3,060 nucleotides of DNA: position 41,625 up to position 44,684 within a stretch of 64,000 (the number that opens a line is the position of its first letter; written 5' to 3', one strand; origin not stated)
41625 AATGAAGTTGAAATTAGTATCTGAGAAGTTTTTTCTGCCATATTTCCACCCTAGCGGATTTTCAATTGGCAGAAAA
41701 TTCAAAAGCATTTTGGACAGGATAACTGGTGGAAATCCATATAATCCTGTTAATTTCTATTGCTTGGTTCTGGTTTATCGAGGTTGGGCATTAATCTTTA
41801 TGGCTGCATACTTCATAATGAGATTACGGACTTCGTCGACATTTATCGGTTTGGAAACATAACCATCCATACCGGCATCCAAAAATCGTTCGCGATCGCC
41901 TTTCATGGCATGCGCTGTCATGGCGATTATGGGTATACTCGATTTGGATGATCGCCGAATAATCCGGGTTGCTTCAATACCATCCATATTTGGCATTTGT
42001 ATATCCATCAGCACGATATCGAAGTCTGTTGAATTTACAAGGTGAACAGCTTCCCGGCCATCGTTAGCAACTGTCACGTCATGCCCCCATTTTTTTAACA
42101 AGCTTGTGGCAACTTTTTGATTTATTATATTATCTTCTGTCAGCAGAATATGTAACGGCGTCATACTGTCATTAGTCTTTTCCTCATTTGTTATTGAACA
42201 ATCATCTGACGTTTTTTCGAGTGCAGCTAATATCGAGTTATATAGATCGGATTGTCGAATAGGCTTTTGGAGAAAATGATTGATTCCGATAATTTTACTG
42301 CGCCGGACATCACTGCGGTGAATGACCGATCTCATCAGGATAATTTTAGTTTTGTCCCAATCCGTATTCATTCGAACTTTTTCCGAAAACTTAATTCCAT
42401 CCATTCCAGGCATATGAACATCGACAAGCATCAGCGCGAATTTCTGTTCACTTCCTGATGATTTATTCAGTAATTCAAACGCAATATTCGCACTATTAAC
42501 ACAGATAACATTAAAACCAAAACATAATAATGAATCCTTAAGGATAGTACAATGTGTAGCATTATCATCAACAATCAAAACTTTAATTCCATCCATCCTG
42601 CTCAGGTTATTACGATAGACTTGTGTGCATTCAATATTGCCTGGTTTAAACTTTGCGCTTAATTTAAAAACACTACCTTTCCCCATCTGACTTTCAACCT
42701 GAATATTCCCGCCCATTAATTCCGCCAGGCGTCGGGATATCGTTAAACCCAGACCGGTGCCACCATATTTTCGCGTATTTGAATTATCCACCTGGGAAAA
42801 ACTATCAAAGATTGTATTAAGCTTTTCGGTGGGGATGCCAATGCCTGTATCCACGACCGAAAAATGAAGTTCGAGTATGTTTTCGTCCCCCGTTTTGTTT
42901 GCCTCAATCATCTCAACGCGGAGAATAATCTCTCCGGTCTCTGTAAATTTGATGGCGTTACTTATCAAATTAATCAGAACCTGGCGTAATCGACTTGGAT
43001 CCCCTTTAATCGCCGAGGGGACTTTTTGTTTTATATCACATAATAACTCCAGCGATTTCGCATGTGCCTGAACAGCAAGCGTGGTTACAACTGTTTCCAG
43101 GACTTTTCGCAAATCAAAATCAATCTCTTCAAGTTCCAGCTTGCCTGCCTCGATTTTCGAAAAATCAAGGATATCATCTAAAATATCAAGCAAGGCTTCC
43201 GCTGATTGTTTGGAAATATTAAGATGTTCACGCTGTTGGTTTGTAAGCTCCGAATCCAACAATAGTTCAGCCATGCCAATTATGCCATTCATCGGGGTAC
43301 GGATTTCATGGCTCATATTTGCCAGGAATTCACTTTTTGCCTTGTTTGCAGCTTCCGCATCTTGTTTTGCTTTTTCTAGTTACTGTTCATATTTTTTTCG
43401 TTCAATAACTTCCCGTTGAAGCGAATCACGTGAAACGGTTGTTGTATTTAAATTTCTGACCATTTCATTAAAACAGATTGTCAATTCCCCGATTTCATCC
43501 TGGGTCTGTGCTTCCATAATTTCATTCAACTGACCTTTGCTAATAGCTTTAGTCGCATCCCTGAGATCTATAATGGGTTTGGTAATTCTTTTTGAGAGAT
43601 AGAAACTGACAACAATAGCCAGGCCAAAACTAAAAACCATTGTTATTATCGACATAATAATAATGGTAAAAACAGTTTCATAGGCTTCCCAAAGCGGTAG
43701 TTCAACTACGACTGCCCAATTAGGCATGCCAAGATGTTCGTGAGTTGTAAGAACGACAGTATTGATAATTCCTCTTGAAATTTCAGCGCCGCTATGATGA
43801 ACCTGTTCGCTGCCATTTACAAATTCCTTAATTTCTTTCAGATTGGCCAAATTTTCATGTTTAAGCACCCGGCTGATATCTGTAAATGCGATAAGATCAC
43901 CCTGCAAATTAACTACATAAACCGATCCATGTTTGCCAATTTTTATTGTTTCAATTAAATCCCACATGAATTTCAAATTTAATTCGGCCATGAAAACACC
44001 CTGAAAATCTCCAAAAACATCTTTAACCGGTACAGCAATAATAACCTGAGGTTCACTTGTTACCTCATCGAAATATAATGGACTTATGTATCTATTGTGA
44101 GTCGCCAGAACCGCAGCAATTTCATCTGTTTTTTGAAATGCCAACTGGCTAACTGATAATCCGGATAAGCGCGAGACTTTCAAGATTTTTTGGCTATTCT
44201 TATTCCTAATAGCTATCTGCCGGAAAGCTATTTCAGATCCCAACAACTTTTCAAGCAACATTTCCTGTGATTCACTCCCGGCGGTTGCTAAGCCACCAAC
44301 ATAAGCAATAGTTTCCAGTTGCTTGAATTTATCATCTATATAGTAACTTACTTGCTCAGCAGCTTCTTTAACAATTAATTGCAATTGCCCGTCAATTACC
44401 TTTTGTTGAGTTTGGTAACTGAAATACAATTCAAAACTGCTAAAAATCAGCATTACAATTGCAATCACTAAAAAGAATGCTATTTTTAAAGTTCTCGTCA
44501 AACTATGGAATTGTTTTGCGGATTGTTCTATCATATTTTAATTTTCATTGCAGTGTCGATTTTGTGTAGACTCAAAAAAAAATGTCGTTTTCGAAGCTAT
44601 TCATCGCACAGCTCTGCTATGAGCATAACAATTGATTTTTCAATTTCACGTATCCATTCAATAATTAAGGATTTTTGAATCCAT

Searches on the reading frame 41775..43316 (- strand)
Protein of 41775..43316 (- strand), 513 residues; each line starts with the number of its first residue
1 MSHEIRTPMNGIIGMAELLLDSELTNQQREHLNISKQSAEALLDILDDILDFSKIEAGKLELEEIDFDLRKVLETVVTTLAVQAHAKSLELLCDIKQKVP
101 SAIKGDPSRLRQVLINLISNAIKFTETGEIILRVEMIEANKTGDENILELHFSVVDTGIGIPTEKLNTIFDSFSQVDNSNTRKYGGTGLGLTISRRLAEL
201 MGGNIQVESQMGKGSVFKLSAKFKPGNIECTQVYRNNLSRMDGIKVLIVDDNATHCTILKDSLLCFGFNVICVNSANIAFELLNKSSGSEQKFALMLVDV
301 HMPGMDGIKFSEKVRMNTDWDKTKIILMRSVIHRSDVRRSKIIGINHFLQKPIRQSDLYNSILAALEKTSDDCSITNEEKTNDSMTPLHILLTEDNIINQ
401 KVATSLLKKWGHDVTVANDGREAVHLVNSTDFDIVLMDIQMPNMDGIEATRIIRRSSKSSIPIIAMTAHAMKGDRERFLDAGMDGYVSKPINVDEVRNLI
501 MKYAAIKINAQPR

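Call 20: search_protein_families(library=pfam, proteins=[window:41775-43316:-], max_evalue=0.0001)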
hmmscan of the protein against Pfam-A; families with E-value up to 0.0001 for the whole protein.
window:41775-43316:- (513 aa): 3 families
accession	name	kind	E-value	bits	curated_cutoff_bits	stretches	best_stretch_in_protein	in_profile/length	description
PF00072.30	Response_reg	-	9.1e-47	158.3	30.2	2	390-500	1-110/111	Response regulator receiver domain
PF02518.31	HATPase_c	-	2.8e-29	102.2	26.4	1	105-223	1-109/111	Histidine kinase-, DNA gyrase B-, and HSP90-like ATPase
PF00512.31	HisKA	-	5.8e-19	68.3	26.9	1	1-58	9-66/66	His Kinase A (phospho-acceptor) domain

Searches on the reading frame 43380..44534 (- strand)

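Call 20: search_protein_families(library=pfam, proteins=[window:43380-44534:-], max_evalue=0.0001)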
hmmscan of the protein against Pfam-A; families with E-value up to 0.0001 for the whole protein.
window:43380-44534:- (384 aa): 2 families
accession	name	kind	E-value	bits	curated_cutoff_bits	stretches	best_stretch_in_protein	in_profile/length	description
PF02743.24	dCache_1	-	3.8e-17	63.1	45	1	42-278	2-240/240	Cache domain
PF00672.30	HAMP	-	1.1e-10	42.1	25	1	313-363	2-52/53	HAMP domain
